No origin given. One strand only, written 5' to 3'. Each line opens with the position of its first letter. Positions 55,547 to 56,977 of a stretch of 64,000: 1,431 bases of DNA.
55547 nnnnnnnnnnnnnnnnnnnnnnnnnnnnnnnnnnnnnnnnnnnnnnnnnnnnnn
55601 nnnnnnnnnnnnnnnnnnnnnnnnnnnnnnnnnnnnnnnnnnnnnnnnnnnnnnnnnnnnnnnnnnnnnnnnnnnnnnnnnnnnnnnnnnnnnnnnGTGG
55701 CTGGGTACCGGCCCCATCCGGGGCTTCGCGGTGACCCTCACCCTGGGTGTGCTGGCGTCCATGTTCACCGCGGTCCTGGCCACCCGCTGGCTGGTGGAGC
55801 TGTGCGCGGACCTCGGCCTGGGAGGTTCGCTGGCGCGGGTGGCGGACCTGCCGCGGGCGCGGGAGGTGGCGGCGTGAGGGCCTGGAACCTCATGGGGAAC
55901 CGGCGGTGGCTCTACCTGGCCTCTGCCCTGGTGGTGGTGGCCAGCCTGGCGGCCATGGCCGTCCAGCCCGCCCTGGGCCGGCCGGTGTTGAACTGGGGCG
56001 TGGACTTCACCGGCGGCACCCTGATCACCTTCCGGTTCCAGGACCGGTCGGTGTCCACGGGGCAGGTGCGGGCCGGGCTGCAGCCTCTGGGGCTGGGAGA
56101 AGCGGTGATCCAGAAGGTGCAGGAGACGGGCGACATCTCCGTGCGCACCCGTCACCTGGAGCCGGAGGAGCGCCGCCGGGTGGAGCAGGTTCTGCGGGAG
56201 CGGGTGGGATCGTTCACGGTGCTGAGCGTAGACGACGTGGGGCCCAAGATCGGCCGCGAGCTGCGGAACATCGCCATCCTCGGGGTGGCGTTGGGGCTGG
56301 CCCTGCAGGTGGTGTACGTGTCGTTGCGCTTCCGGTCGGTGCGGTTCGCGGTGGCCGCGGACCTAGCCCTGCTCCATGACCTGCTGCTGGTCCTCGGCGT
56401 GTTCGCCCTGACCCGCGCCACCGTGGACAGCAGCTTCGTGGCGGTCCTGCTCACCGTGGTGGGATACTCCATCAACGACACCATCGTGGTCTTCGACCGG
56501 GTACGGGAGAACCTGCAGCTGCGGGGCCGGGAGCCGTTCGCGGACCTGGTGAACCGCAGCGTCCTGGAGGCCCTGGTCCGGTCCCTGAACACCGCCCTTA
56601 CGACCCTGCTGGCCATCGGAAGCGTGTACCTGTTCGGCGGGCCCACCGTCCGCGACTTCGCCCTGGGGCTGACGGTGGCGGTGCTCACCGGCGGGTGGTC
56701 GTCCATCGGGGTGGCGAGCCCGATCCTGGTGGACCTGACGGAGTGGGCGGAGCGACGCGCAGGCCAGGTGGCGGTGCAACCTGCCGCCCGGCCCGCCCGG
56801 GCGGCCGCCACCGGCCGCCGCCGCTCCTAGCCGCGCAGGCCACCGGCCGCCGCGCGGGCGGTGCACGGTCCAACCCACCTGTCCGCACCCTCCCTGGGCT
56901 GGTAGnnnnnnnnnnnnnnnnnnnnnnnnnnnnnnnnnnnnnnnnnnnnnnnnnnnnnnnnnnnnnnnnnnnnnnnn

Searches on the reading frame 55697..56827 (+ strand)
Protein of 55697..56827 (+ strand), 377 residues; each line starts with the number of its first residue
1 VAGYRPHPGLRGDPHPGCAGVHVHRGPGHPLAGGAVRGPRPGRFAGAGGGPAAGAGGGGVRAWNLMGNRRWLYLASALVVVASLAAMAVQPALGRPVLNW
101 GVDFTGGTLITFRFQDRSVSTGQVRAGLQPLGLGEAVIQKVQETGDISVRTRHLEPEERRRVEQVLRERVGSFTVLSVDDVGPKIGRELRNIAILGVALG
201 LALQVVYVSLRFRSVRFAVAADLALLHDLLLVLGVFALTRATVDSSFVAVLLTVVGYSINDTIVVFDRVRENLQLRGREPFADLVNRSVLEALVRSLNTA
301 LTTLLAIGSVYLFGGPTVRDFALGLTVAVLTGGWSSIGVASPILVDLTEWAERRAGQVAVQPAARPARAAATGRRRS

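Call 74: search_protein_families(library=pfam, proteins=[window:55697-56827:+], max_evalue=0.00001)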
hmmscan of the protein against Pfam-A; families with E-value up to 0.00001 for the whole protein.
window:55697-56827:+ (377 aa): 2 families
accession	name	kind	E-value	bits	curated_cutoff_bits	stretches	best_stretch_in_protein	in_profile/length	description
PF02355.23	SecD_SecF_C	-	3.9e-53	180.1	20.5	1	162-349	2-188/189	Protein export membrane protein SecD/SecF, C-terminal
PF07549.19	Sec_GG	-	5.7e-07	29.3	20.3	1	97-115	7-25/28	SecD/SecF GG Motif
